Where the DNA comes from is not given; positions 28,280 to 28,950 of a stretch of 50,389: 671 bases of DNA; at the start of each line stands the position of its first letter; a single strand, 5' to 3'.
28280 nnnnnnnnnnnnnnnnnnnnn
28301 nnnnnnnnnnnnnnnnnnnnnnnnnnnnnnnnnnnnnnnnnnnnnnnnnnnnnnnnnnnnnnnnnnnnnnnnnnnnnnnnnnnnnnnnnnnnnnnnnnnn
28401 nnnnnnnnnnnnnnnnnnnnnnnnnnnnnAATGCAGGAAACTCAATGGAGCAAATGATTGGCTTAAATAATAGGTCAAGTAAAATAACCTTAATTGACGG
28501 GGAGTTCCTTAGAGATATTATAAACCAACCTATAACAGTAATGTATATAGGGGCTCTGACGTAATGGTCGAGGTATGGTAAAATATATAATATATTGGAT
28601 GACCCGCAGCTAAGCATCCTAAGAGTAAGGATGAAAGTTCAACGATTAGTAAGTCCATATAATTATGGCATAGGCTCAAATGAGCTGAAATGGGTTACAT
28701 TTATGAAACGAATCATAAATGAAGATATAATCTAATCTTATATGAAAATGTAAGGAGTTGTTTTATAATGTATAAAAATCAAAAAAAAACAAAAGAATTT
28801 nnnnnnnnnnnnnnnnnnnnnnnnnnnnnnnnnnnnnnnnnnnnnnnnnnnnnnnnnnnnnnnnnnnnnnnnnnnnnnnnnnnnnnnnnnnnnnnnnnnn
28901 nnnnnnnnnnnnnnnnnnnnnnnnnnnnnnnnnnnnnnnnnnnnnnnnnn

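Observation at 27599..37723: Tape-measure gene fragmented by five group I introns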

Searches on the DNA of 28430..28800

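Call 43: search_rna_families(source=window, start=28430, end=28800, threshold=evalue, max_evalue=1, show_alignments=1)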
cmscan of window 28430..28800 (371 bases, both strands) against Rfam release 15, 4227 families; matches with E-value up to 1: 1.
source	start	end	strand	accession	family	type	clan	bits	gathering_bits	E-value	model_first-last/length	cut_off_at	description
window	28454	28754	+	RF00028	Intron_gpI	Intron;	-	47.1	50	4.2e-11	1-253/253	no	Group I catalytic intron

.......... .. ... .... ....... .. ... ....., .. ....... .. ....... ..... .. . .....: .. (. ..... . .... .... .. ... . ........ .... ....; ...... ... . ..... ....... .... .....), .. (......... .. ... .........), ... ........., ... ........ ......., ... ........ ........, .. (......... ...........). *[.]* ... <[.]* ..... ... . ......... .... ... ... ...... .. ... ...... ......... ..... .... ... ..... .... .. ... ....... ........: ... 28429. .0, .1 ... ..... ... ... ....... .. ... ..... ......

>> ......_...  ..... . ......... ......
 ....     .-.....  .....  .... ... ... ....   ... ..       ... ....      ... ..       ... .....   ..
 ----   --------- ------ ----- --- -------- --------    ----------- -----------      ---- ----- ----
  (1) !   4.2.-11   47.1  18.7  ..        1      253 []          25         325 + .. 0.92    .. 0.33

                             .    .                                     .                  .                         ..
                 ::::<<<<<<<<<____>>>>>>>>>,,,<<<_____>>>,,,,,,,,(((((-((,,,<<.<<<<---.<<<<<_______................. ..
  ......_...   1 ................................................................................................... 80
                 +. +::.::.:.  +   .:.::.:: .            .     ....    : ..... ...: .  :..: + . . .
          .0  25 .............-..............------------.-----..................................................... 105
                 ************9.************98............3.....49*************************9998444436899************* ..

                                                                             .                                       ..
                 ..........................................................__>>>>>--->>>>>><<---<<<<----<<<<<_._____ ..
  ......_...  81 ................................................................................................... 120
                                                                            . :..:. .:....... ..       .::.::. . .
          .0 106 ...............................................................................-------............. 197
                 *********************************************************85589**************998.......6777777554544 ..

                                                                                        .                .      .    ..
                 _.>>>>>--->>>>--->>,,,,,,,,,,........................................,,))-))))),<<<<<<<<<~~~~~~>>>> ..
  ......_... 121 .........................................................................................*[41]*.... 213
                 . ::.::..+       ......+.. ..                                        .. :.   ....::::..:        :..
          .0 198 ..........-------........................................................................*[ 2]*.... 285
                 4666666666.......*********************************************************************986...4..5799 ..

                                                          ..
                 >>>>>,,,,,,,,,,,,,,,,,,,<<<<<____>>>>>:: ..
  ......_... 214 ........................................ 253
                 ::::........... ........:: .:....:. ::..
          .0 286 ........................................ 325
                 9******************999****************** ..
